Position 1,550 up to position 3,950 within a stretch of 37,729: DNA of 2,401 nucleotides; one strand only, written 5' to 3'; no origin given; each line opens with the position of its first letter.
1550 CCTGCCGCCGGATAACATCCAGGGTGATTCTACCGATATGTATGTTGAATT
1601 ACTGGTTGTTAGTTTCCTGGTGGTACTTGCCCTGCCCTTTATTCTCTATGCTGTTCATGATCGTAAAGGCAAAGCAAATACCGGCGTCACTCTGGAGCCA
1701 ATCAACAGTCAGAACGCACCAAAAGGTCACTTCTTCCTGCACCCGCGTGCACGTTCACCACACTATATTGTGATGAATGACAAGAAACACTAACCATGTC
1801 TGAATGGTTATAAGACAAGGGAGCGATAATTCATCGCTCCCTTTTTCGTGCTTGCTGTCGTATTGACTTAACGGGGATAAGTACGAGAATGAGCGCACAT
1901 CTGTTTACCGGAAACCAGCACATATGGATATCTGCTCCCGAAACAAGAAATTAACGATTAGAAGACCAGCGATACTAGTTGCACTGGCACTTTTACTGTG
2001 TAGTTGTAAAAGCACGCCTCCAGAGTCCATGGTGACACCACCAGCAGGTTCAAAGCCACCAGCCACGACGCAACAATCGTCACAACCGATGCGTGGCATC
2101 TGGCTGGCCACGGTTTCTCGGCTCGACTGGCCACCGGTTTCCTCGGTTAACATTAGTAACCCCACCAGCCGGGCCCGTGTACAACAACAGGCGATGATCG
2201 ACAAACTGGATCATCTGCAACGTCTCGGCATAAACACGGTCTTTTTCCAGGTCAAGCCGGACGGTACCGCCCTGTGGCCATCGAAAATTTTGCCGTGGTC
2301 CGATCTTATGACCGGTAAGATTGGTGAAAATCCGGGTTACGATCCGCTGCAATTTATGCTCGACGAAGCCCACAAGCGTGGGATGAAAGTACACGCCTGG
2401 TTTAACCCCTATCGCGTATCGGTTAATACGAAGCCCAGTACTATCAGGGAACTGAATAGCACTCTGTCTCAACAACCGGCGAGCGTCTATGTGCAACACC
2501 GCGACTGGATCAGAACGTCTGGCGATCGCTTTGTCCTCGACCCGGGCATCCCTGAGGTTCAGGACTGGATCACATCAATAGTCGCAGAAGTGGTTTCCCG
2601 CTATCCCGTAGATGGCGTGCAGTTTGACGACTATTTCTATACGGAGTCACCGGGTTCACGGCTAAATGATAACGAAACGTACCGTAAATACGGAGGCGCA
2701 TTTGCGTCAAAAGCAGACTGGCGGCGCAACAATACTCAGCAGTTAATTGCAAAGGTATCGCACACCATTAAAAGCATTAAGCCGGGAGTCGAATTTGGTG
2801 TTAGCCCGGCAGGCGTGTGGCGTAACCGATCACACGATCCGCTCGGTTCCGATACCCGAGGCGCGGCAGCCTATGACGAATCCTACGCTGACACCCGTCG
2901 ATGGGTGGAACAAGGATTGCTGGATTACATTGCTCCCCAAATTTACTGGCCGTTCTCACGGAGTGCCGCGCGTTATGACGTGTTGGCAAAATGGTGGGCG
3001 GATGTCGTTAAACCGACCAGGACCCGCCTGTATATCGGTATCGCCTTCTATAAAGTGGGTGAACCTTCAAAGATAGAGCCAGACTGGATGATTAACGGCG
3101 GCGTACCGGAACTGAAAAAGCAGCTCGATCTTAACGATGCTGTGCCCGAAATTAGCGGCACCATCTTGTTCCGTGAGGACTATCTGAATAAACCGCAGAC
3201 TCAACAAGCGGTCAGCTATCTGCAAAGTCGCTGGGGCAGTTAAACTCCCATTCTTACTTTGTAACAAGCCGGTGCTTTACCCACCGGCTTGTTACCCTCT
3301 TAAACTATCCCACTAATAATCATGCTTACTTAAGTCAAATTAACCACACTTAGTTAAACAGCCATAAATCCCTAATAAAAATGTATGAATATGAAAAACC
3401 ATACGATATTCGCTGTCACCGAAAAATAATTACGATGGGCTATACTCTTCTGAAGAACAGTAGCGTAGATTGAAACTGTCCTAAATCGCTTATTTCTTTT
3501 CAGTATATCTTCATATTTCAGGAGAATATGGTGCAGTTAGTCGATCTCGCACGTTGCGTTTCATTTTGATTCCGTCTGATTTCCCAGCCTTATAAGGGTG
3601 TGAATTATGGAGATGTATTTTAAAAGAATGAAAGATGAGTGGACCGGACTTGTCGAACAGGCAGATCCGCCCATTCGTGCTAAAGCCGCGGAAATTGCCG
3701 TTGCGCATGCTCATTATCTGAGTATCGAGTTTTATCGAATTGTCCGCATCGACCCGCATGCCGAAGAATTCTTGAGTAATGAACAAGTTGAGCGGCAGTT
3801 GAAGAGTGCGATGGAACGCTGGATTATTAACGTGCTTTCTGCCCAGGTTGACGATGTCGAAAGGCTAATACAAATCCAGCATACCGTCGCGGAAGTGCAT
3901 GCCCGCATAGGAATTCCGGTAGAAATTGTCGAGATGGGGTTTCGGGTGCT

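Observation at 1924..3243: Lipoprotein YddW of unknown role between acid-resistance and c-di-GMP genes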

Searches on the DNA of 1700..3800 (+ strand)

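Call 5: search_dna_similar(query=window:1700-3800:+, collection=ecoli_genomes, mode=near, max_rows=10)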
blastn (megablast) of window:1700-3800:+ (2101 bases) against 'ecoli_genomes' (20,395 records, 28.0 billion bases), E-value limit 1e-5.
Records with a match: 5415; places in all: 5428; records where one place covers at least 80% of the query: 5407.
Genomes with a match: 5414 of 5426; with a place that covers at least 80% of the query: 5406. Places per genome that has any: lowest 1, median 1, highest 2. On chromosomes: 5423 places; on plasmids: 5.
Best place of each record, by identity: >=99% 1162; 95-99% 4234; 90-95% 19.
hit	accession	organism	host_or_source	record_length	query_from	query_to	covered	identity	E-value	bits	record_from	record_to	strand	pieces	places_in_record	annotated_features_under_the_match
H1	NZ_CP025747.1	Escherichia coli strain ML35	missing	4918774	1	2101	100%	100.0%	0e+0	3880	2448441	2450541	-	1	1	digH: family 10 glycosylhydrolase | dosC: diguanylate cyclase DosC | gadC: acid resistance gamma-aminobutyrate antiporter GadC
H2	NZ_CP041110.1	Escherichia coli strain ECCTRSRTH03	Swine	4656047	1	2101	100%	100.0%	0e+0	3880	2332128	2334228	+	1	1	digH: family 10 glycosylhydrolase | dosC: diguanylate cyclase DosC | gadC: acid resistance gamma-aminobutyrate antiporter GadC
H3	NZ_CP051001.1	Escherichia coli O157:H16 str. 98-3133 strain 98-3133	missing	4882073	1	2101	100%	100.0%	0e+0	3880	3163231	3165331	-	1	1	digH: family 10 glycosylhydrolase | dosC: diguanylate cyclase DosC | gadC: acid resistance gamma-aminobutyrate antiporter GadC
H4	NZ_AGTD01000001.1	Escherichia coli UMNF18 strain UMNF18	porcine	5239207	1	2101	100%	100.0%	0e+0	3880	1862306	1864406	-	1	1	digH: family 10 glycosylhydrolase | dosC: diguanylate cyclase DosC | gadC: acid resistance gamma-aminobutyrate antiporter GadC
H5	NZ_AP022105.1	Escherichia coli strain WP5-S17-ESBL-10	-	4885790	1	2101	100%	100.0%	0e+0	3880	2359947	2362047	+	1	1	digH: family 10 glycosylhydrolase | dosC: diguanylate cyclase DosC | gadC: acid resistance gamma-aminobutyrate antiporter GadC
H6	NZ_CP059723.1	Escherichia coli strain BUCT2930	Paguma larvata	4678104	1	2101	100%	100.0%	0e+0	3880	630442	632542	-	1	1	digH: family 10 glycosylhydrolase | dosC: diguanylate cyclase DosC | gadC: acid resistance gamma-aminobutyrate antiporter GadC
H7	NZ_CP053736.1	Escherichia coli strain CP8-3_Sichuan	pig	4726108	1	2101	100%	100.0%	0e+0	3880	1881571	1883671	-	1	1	digH: family 10 glycosylhydrolase | dosC: diguanylate cyclase DosC | gadC: acid resistance gamma-aminobutyrate antiporter GadC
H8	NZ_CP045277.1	Escherichia coli strain LAU-OXA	Homo sapiens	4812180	1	2101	100%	100.0%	0e+0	3880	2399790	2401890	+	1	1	digH: family 10 glycosylhydrolase | dosC: diguanylate cyclase DosC | gadC: acid resistance gamma-aminobutyrate antiporter GadC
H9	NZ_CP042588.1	Escherichia coli strain PK6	Sus scrofa domesticus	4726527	1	2101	100%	100.0%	0e+0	3880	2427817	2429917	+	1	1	digH: family 10 glycosylhydrolase | dosC: diguanylate cyclase DosC | gadC: acid resistance gamma-aminobutyrate antiporter GadC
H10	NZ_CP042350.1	Escherichia coli strain RM10410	crow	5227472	1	2101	100%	100.0%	0e+0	3880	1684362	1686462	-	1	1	digH: family 10 glycosylhydrolase | dosC: diguanylate cyclase DosC | gadC: acid resistance gamma-aminobutyrate antiporter GadC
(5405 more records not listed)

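Call 17: get_annotated_region(hit=H1, flank=6000)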
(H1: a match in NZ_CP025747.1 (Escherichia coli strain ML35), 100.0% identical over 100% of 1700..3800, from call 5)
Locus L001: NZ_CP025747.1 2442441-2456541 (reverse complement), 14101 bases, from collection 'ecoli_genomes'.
description: Escherichia coli strain ML35 chromosome, complete genome
organism: Escherichia coli strain ML35 (NCBI taxid 562)
replicon: chromosome; assembly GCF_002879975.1
host: -; source: missing; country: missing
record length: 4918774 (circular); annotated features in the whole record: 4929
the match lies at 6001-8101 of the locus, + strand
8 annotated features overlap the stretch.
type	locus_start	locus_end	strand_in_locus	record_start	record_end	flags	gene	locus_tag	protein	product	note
CDS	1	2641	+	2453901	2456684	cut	pqqL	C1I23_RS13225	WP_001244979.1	M16 family metallopeptidase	-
CDS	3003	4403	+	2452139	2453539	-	gadB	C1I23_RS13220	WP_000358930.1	glutamate decarboxylase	-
CDS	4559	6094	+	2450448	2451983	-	gadC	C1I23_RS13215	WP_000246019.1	acid resistance gamma-aminobutyrate antiporter GadC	-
CDS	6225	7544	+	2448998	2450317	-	digH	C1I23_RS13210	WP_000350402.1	family 10 glycosylhydrolase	-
CDS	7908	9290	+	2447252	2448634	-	dosC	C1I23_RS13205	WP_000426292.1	diguanylate cyclase DosC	-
CDS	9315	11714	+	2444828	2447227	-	dosP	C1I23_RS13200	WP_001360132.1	oxygen-sensing cyclic-di-GMP phosphodiesterase DosP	-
CDS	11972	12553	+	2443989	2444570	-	ddpX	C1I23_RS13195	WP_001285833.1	D-alanyl-D-alanine dipeptidase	-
CDS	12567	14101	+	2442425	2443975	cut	ddpA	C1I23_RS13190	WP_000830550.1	ABC transporter substrate-binding protein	-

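Call 24: search_rna_families(source=window, start=1700, end=3700, threshold=evalue, max_evalue=1)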
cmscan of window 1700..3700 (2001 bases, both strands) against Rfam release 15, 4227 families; matches with E-value up to 1: 4.
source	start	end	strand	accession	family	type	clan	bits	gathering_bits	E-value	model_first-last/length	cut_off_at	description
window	3172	3299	+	RF01485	rli61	Cis-reg;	-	24.2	50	0.16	1-106/106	no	Listeria sRNA rli61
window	1789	1849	+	RF02551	DapZ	Cis-reg;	-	21.5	56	0.84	1-78/78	no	ABC transporter regulator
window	1811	1882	-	RF02551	DapZ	Cis-reg;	-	21.4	56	0.89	1-78/78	no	ABC transporter regulator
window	1811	1845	-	RF04343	Plastid-psbA-2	Cis-reg;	CL00153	21.2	55.8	0.65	1-60/60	no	Plastid-psbA-2 3UTR RNA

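Call 54: search_dna_similar(query=L003:5500-6100:+, collection=ecoli_genomes, mode=distant, max_rows=8, max_evalue=0.001)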
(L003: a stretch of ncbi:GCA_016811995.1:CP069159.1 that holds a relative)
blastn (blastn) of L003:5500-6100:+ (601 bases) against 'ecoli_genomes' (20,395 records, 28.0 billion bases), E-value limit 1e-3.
No match.
